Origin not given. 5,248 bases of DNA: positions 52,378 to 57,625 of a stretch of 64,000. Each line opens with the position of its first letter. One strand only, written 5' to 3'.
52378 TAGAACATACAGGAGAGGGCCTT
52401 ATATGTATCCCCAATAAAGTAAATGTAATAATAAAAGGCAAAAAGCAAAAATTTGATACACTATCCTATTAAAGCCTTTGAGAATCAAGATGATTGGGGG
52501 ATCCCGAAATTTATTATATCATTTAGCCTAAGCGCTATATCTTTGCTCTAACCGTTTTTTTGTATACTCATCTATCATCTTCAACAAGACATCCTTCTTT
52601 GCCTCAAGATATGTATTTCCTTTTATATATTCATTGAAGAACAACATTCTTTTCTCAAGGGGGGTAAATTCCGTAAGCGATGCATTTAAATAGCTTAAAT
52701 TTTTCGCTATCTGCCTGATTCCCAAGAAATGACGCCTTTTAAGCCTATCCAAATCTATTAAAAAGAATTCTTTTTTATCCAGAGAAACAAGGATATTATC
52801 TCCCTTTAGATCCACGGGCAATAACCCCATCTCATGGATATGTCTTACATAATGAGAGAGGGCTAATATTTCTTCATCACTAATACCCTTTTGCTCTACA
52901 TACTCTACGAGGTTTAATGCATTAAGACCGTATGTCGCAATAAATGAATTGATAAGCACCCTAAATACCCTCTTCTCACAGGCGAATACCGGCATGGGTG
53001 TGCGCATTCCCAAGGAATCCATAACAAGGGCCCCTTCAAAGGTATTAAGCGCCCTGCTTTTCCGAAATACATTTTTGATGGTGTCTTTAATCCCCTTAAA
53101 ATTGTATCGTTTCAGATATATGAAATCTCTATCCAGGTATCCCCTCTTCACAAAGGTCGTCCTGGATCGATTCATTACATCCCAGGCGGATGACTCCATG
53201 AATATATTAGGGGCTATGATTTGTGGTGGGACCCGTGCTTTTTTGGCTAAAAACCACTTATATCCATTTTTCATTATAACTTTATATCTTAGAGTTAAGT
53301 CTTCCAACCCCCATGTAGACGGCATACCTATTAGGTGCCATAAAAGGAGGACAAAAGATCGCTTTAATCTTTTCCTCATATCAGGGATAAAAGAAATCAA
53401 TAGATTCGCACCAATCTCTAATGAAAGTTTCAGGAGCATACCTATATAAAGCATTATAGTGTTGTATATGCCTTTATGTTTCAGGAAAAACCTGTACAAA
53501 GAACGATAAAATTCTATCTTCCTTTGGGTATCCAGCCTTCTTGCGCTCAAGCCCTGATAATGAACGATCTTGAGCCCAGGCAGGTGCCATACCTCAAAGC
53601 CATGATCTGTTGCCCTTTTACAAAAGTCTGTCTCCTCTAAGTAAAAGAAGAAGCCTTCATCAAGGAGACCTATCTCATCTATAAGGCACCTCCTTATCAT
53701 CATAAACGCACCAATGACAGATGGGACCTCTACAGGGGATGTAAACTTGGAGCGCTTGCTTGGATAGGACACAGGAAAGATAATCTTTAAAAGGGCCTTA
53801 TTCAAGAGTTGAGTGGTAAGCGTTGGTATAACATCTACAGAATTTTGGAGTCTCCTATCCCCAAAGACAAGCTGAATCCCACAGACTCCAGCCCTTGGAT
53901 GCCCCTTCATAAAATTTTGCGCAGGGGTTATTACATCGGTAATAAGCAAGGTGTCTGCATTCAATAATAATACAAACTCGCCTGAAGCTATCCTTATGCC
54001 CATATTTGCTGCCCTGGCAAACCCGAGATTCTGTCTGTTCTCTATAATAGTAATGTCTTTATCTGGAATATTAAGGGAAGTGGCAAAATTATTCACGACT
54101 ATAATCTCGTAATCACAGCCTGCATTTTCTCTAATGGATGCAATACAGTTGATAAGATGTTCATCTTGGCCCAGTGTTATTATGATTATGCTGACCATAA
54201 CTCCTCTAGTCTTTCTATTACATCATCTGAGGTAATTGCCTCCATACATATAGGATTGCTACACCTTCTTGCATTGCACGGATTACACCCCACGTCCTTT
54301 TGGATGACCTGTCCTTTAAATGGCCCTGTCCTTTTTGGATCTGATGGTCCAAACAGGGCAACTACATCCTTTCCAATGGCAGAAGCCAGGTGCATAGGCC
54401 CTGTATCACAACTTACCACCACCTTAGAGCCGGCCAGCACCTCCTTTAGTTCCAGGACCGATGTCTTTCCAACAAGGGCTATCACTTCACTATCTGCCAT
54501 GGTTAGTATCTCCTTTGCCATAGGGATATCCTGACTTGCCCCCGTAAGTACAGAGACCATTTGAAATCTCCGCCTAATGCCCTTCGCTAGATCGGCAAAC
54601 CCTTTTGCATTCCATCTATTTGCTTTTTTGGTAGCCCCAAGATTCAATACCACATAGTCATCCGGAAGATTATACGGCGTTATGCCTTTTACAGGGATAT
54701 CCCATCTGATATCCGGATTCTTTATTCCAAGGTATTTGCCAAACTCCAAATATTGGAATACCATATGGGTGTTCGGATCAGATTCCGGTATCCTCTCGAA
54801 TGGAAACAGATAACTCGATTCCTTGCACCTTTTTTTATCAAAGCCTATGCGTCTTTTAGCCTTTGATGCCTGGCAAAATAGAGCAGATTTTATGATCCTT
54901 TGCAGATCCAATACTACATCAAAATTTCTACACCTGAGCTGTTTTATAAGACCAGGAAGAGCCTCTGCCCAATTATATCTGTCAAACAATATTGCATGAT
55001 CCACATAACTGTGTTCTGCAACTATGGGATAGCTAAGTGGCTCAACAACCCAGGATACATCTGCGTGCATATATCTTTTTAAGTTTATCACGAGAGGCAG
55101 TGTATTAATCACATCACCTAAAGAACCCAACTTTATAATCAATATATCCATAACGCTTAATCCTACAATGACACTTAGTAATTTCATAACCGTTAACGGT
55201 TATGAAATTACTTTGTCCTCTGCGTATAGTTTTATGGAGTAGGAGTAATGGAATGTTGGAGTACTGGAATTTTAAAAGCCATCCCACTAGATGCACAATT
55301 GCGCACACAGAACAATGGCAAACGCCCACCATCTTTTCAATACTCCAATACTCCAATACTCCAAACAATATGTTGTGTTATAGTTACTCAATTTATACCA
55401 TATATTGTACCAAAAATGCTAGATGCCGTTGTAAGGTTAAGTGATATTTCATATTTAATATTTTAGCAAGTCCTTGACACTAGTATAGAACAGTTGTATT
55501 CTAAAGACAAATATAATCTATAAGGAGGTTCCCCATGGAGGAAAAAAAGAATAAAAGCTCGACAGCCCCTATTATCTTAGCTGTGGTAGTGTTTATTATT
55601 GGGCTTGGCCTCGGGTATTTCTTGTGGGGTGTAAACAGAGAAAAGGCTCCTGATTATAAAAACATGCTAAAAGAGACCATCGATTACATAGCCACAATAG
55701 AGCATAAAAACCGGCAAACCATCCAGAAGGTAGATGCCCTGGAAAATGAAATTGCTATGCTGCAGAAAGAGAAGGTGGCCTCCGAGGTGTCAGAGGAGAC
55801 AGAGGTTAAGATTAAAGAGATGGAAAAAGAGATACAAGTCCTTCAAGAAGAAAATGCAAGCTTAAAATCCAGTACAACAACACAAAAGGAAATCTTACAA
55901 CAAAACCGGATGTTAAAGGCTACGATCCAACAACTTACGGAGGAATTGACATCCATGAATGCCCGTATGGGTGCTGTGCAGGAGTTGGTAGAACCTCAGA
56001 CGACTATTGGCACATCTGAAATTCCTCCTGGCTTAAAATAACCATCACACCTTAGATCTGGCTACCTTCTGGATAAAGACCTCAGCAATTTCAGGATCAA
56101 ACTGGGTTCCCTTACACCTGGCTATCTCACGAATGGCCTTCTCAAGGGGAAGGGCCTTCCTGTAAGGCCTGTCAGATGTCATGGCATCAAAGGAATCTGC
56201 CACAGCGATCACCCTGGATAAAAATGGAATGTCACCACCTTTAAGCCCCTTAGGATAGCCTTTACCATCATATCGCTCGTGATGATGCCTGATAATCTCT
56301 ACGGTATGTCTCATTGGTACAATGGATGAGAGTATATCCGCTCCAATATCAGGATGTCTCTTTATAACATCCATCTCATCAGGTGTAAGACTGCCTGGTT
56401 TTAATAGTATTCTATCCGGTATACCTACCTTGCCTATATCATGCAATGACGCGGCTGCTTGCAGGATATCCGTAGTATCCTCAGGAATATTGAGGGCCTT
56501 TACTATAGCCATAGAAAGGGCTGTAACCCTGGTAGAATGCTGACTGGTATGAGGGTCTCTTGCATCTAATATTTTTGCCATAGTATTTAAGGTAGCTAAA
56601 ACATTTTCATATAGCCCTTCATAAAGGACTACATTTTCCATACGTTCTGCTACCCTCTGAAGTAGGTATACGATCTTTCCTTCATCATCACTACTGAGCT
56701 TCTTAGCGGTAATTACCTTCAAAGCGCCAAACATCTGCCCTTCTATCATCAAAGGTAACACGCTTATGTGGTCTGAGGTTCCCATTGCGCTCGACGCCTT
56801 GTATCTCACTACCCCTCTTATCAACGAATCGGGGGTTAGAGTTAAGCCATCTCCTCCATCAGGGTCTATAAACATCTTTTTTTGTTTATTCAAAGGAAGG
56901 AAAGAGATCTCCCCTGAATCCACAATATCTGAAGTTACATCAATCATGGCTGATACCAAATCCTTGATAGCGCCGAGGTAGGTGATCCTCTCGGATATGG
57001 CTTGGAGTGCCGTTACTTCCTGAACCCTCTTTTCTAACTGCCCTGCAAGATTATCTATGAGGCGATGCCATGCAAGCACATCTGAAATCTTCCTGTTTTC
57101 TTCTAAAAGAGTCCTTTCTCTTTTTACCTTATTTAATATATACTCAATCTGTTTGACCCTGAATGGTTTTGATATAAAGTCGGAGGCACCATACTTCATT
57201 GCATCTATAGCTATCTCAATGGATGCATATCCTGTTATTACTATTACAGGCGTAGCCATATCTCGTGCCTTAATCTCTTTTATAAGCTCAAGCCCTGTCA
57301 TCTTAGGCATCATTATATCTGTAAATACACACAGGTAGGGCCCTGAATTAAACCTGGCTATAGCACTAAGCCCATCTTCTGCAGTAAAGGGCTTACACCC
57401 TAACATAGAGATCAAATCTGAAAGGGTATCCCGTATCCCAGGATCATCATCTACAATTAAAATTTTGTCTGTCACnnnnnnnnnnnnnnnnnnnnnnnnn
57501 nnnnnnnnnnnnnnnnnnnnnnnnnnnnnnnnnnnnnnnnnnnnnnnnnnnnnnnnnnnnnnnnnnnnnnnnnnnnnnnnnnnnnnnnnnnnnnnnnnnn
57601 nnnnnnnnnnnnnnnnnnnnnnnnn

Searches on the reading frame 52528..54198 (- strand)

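Call 40: search_protein_families(library=ncbifam, proteins=[window:52528-54198:-], max_evalue=0.00001)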
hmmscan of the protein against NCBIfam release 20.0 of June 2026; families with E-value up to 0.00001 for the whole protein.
window:52528-54198:- (556 aa): 5 families
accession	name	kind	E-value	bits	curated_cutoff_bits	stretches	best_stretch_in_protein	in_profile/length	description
TIGR01556.1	rhamnosyltran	subfamily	2.1e-11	43.6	200.55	1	17-258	12-247/281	rhamnosyltransferase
NF002475.0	PRK01723.1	equivalog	5.4e-11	42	142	1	378-511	83-214/241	3-deoxy-D-manno-octulosonic acid kinase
NF038299.1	EPS_HpsN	equivalog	2.6e-10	39.8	425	1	1-241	2-253/317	hormogonium polysaccharide biosynthesis glycosyltransferase HpsN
NF038302.1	EPS_HpsE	equivalog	2.4e-08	33.3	300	1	24-110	40-124/307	hormogonium polysaccharide biosynthesis glycosyltransferase HpsE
TIGR04283.1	glyco_like_mftF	equivalog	2.8e-07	30.3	182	1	2-105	1-106/221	TIGR04283 family arsenosugar biosynthesis glycosyltransferase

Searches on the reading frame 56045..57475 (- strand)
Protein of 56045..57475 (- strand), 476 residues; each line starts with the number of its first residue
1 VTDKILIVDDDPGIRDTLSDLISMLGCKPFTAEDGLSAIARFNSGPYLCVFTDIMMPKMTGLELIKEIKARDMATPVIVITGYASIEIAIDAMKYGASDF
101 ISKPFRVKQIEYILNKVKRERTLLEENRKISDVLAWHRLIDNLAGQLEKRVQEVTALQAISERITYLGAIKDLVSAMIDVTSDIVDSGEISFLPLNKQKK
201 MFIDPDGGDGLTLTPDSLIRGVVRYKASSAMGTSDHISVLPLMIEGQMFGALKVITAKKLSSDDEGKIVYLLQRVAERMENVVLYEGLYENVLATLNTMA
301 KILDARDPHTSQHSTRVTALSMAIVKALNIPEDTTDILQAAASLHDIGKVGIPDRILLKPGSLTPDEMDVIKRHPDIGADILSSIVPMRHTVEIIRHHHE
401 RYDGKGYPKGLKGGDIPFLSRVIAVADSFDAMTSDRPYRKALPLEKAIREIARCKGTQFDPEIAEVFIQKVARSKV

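Call 40: search_protein_families(library=ncbifam, proteins=[window:56045-57475:-], max_evalue=0.00001)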
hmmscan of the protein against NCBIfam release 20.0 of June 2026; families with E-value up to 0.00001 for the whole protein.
window:56045-57475:- (476 aa): 83 families (the best 25 are shown)
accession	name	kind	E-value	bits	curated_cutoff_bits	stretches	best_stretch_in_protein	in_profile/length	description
NF053512.1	nitric_RR_NosR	exception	1.8e-65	221.6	400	2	284-473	166-356/422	response regulator c-di-GMP phosphodiesterase, NosR family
NF008469.0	PRK11361.1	equivalog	1.4e-27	96.5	714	1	3-141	5-147/461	acetoacetate metabolism transcriptional regulator AtoC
NF006900.1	PRK09390.1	equivalog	6.8e-26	91.1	255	1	4-129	6-132/203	response regulator FixJ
NF051870.1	NAssimRespRegNtrX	equivalog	7.8e-23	81.1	600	1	4-179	3-183/452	nitrogen assimilation response regulator NtrX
NF047793.1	ResRegPgtA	equivalog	8.3e-21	74.3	650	1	3-162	6-161/414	two-component system response regulator PgtA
NF045944.1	ResRegRpaBCyano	equivalog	8.3e-20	71.1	330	1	6-134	1-131/229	response regulator transcription factor RpaB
NF045505.1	RR_RssB_Pseudo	equivalog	7.8e-19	68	700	1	4-132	7-136/394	two-component system response regulator RssB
TIGR01818.1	ntrC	equivalog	1.6e-18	66.8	558.6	1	5-120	1-116/463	nitrogen regulation protein NR(I)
NF007969.0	PRK10693.1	equivalog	2.6e-17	62.9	329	1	3-111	8-114/337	two-component system response regulator RssB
NF033791.1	ActR_PrrA_rreg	equivalog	3.3e-17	63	250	1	4-153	3-151/173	ActR/PrrA/RegA family redox response regulator transcription factor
NF007901.0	PRK10610.1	equivalog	2e-16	60.3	189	1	4-117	7-123/129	chemotaxis response regulator CheY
NF007689.0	PRK10365.1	equivalog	2.5e-16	59.5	760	1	4-119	7-122/441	sigma-54-dependent response regulator transcription factor ZraR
NF008176.1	PRK10923.1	equivalog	2.6e-16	59.3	620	1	4-112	5-113/469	nitrogen regulation protein NR(I)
NF051850.1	RespRegRprY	equivalog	2.8e-16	59.7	370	1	4-121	6-127/234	response regulator transcription factor RprY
NF008099.0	PRK10841.1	equivalog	1.3e-15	56.3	920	1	4-117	826-939/949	two-component system sensor histidine kinase RcsC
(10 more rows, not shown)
